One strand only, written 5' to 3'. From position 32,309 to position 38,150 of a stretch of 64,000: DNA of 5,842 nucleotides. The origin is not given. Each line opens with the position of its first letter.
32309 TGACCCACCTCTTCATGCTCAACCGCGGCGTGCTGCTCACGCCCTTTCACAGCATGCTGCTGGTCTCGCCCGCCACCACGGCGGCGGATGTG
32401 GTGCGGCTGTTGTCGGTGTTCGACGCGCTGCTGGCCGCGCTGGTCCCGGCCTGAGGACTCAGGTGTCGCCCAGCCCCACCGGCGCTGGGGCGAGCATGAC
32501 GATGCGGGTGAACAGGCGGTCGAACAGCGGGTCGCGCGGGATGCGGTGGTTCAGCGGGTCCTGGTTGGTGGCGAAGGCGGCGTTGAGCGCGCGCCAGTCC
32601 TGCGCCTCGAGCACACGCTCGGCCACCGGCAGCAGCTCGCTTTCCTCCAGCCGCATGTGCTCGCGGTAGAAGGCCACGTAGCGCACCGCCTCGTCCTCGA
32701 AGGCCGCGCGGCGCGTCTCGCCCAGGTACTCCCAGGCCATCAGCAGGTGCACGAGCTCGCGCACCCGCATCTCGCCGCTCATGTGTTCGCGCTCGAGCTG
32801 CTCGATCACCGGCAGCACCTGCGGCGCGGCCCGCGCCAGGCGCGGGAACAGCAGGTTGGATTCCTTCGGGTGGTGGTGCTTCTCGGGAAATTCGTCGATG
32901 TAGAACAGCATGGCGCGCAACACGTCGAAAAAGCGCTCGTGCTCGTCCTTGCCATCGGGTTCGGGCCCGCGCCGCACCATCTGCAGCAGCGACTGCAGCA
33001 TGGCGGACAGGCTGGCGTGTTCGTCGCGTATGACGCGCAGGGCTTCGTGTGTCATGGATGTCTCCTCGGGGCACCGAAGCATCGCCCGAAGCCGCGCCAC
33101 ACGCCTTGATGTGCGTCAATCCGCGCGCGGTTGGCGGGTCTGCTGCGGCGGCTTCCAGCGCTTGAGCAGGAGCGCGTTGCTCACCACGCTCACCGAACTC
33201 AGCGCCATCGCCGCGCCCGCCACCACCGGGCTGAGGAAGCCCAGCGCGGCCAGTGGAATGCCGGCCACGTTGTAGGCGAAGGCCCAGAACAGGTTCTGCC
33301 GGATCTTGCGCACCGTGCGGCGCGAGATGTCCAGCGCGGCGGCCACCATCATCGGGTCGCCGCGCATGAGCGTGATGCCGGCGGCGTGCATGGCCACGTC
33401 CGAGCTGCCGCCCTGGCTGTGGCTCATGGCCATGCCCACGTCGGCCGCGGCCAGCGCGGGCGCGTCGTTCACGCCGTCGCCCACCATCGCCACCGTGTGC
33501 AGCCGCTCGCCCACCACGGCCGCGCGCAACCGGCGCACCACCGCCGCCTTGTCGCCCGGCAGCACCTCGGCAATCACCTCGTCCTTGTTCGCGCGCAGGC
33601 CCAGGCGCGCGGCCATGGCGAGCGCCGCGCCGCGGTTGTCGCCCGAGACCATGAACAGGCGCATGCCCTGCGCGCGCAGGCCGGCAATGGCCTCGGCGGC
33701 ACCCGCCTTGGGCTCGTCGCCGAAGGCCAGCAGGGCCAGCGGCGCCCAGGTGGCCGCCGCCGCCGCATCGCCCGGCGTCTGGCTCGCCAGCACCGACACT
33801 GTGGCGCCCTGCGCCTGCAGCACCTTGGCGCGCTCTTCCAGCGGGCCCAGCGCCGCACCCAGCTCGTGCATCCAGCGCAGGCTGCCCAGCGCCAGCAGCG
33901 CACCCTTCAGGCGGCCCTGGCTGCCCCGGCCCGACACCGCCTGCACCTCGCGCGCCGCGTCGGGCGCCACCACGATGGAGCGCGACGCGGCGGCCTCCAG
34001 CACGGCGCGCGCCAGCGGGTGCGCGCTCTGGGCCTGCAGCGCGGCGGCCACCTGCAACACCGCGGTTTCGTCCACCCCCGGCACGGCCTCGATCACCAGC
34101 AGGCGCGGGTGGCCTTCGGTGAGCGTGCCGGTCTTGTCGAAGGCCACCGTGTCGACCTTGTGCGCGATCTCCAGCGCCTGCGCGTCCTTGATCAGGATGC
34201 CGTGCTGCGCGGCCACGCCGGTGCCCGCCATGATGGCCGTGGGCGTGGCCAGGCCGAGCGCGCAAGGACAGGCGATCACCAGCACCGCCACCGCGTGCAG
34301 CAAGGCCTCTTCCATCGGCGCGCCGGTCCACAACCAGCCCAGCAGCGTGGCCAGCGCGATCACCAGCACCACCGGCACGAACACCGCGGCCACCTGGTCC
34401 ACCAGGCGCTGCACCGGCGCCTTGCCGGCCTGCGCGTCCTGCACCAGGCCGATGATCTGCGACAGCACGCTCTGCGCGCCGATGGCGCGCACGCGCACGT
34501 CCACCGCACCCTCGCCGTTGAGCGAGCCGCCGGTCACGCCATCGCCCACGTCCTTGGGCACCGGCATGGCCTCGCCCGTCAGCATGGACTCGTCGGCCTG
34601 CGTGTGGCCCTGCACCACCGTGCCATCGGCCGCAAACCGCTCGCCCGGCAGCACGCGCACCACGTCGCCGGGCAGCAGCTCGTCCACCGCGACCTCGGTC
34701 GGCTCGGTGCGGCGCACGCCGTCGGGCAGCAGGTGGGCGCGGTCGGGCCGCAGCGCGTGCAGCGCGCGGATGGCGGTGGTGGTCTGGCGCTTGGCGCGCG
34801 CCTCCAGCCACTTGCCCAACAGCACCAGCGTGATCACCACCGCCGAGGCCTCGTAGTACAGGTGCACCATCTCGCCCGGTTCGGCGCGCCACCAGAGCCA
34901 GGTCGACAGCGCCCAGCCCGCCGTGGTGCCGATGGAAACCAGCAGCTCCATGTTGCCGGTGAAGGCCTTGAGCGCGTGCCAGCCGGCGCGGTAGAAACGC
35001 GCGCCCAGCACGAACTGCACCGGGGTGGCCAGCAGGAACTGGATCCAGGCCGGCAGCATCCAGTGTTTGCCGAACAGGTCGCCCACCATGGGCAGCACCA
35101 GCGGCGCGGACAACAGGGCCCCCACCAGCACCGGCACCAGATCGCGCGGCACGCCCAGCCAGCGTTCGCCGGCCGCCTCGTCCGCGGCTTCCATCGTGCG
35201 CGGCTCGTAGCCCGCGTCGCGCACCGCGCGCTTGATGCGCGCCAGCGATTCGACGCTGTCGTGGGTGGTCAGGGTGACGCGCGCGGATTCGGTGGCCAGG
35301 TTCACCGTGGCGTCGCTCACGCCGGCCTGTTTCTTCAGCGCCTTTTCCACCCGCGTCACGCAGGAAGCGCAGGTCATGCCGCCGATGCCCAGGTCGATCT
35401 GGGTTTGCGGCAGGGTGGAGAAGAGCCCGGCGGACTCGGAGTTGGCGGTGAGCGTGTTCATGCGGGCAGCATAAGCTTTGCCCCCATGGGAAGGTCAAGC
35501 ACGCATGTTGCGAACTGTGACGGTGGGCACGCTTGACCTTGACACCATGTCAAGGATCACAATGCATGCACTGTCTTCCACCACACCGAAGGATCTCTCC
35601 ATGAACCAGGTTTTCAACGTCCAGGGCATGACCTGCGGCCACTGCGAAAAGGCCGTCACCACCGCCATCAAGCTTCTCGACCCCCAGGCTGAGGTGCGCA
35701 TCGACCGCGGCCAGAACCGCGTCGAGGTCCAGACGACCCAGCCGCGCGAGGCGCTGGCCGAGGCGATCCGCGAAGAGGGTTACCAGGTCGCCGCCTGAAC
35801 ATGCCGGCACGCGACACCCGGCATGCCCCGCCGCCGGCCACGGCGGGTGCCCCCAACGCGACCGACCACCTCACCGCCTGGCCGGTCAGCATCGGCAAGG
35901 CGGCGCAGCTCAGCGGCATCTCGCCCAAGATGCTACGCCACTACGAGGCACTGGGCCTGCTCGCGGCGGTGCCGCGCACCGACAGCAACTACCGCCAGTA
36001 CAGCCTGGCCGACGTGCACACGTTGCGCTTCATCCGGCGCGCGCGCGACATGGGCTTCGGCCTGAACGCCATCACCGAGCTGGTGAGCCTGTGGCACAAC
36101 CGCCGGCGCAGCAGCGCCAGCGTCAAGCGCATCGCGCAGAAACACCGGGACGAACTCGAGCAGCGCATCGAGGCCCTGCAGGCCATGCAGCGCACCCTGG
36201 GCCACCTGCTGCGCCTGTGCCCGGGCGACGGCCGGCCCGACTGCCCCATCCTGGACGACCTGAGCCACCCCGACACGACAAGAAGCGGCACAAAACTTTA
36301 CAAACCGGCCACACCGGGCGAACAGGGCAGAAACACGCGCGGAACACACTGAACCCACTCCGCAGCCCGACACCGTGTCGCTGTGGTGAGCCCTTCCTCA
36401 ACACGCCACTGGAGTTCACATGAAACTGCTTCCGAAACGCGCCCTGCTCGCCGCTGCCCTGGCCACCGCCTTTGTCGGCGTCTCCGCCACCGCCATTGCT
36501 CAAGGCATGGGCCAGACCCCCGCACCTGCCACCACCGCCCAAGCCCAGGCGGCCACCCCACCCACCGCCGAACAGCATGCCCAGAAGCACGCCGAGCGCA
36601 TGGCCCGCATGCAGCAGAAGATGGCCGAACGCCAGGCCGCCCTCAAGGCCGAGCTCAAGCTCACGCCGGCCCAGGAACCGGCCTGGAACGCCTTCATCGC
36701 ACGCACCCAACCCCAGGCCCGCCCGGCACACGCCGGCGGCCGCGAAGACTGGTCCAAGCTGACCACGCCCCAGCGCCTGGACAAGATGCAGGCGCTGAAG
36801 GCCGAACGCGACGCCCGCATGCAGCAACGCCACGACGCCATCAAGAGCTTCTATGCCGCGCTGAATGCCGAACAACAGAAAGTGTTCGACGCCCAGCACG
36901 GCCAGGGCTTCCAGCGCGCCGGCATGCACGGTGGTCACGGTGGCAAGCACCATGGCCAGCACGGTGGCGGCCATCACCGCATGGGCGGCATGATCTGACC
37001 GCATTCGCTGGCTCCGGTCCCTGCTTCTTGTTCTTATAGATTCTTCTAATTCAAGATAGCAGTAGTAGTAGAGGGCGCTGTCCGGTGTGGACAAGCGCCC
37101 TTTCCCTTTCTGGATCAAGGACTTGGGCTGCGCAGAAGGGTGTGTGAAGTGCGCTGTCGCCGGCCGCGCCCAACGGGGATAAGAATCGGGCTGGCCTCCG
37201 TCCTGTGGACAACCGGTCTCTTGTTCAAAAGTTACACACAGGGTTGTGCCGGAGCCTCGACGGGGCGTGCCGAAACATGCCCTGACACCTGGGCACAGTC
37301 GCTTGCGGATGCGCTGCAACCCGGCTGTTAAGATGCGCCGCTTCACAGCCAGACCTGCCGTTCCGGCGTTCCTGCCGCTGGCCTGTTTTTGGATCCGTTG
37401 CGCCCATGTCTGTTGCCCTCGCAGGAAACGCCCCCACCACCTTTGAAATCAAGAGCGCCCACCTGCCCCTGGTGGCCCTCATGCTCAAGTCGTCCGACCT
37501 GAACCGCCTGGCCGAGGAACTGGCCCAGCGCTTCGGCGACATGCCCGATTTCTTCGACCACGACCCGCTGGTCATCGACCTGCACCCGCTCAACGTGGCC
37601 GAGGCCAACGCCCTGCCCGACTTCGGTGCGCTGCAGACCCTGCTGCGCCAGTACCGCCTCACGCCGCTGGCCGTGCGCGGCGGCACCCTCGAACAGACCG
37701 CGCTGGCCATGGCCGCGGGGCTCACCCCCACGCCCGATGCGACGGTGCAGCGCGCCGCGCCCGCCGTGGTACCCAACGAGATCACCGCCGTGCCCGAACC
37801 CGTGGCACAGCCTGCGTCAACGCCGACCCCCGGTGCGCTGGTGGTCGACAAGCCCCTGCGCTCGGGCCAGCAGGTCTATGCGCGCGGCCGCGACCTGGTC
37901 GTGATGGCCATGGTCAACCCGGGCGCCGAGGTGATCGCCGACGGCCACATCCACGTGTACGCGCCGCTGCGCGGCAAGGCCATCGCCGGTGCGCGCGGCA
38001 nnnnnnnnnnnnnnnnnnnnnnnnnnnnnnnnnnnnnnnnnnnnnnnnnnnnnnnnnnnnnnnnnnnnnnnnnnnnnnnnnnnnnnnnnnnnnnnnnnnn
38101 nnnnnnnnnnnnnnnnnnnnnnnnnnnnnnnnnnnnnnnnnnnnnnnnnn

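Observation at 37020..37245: oriC-like architecture next to minCDE, uncoupled from mnmG(gidA) and dnaA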

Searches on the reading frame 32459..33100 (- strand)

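Call 74: search_protein_families(library=pfam, proteins=[window:32459-33100:-], max_evalue=0.001)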
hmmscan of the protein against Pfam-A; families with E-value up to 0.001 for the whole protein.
window:32459-33100:- (213 aa): 1 family
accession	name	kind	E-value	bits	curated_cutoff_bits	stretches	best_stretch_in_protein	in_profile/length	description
PF01814.28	Hemerythrin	-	7.6e-15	55.9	25.3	1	21-159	3-126/127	Hemerythrin HHE cation binding domain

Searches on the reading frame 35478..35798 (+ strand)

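Call 74: search_protein_families(library=pfam, proteins=[window:35478-35798:+], max_evalue=0.001)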
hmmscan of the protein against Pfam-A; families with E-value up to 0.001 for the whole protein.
window:35478-35798:+ (106 aa): 1 family
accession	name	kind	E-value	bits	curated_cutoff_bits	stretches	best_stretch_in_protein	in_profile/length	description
PF00403.32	HMA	-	3.2e-11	43.9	24.8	1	45-103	1-62/62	Heavy-metal-associated domain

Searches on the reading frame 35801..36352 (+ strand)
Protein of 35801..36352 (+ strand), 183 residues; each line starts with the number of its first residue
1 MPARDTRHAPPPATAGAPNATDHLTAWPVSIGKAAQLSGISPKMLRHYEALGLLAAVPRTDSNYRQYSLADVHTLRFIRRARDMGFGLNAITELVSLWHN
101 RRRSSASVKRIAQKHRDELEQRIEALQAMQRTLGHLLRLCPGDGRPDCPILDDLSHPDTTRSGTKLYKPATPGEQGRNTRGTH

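Call 74: search_protein_families(library=pfam, proteins=[window:35801-36352:+], max_evalue=0.001)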
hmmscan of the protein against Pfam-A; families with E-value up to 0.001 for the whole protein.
window:35801-36352:+ (183 aa): 3 families
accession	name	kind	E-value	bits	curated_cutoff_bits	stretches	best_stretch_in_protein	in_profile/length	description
PF09278.17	MerR-DNA-bind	-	2.5e-19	70.1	25.4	1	72-136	1-65/65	MerR, DNA binding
PF00376.29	MerR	-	9.3e-15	54.6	28.2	1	30-67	1-38/38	MerR family regulatory protein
PF13411.12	MerR_1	-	3.3e-14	53.2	21.6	1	30-95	2-66/69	MerR HTH family regulatory protein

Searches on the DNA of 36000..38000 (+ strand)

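Call 14: search_rna_families(source=window, start=36000, end=38000, threshold=evalue, max_evalue=10)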
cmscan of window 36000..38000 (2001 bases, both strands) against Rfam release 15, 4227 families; matches with E-value up to 10: 1.
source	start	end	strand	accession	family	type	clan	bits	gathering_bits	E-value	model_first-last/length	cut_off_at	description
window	37747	37777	+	RF01340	CRISPR-DR29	Gene; CRISPR;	-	18.4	39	1.5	1-37/37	no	CRISPR RNA direct repeat element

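Call 53: search_dna_similar(query=window:37020-37260:+, collection=plasmids, mode=distant, max_evalue=0.001, max_rows=15)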
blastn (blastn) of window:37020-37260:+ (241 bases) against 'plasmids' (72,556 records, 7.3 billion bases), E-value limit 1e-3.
No match.

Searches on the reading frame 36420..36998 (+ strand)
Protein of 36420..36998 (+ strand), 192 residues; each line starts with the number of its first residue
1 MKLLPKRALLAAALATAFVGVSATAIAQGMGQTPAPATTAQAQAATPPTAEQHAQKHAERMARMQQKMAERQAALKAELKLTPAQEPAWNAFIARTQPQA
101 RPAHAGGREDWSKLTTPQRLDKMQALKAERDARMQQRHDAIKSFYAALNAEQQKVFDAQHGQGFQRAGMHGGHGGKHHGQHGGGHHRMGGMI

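Call 74: search_protein_families(library=pfam, proteins=[window:36420-36998:+], max_evalue=0.001)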
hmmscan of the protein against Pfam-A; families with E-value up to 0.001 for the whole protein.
window:36420-36998:+ (192 aa): 1 family
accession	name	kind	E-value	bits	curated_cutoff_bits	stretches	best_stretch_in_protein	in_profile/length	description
PF07813.17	LTXXQ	-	1e-16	61.9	24.3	1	68-159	2-99/100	LTXXQ motif family protein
